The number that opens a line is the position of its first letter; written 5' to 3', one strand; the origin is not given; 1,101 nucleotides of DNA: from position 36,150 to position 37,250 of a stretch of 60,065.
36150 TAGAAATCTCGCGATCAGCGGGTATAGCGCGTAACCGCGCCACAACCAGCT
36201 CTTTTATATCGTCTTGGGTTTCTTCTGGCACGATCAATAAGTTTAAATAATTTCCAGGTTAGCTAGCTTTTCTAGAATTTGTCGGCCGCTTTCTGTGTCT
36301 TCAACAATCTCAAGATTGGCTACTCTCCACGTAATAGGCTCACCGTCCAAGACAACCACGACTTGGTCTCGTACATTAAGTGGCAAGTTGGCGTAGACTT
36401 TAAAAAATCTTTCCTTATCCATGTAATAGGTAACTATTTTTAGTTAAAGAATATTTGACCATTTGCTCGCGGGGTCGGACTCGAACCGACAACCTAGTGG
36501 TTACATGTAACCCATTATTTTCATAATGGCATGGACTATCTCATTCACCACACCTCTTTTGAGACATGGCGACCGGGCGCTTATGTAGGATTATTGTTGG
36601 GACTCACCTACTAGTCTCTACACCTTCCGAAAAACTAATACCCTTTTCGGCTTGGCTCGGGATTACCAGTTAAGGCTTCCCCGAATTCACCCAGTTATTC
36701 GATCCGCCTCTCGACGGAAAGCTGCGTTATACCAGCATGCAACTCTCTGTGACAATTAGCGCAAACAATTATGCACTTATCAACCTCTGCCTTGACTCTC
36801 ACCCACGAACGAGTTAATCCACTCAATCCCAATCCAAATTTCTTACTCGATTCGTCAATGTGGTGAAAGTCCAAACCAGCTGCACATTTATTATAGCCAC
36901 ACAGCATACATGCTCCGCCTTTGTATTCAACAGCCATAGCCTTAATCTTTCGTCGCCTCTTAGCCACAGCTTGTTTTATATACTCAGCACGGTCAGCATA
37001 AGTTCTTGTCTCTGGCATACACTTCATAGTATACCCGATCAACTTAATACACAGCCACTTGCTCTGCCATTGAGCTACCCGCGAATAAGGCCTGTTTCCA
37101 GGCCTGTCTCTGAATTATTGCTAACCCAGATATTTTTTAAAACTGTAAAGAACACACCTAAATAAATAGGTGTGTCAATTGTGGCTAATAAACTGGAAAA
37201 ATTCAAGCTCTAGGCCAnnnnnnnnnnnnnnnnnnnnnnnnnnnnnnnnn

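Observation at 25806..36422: Twelve co-directional, tightly packed genes: a type III R-M system embedded in an uncharacterised candidate defence operon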

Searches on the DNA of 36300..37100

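Call 7: search_rna_families(source=window, start=36300, end=37100, threshold=evalue, max_evalue=1, show_alignments=3)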
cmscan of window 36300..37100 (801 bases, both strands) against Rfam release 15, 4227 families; matches with E-value up to 1: 1.
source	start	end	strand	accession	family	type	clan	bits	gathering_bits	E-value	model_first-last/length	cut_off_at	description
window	36512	36780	-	RF00028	Intron_gpI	Intron;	-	57.3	50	8.4e-14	1-253/253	no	Group I catalytic intron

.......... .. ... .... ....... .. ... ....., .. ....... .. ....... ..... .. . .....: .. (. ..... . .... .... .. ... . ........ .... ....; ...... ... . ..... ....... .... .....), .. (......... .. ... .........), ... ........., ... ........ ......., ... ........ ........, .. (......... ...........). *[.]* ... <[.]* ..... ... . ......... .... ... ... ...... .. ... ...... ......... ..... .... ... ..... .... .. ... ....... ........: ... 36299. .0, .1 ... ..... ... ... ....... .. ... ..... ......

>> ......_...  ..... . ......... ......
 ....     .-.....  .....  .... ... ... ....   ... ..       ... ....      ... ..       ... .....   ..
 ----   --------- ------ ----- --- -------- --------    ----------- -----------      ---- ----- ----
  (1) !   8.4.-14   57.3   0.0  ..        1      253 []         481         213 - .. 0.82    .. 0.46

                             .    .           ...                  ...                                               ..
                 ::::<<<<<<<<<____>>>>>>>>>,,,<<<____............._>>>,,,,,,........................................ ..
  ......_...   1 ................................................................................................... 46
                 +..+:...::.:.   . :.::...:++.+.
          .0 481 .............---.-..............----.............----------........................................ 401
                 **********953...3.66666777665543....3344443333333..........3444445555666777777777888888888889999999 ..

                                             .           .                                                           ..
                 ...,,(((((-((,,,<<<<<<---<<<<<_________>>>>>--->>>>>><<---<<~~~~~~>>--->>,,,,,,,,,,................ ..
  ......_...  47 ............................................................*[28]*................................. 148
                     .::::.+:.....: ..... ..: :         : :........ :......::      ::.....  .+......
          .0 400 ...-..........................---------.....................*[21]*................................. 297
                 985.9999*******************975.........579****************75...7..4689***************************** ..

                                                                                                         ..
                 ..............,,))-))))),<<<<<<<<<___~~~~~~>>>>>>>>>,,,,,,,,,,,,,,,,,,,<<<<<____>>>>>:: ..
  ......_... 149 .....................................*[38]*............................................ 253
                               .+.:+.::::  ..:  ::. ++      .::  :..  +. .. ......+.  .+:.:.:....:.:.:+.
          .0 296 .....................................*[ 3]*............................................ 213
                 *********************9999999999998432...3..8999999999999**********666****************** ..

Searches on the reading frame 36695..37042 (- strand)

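Call 11: search_protein_families(library=pfam, max_evalue=0.1, proteins=[window:36695-37042:-])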
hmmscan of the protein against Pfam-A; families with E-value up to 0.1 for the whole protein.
window:36695-37042:- (115 aa): 1 family
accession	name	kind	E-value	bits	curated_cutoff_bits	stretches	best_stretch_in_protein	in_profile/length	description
PF01844.29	HNH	-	0.0055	17.3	21.4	0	88-103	31-46/47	HNH endonuclease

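Call 12: search_protein_families(library=padloc, max_evalue=0.1, proteins=[window:36695-37042:-])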
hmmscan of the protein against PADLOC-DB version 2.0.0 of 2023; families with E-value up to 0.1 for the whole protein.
window:36695-37042:- (115 aa): 2 families
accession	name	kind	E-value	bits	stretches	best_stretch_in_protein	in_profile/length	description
PDLC03656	mREase_IV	-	0.00052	17.8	1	24-103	186-257/277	Type IV methyl-directed restriction enzyme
PDLC03688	HEase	-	0.018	11.8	1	33-101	531-594/599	homing endonuclease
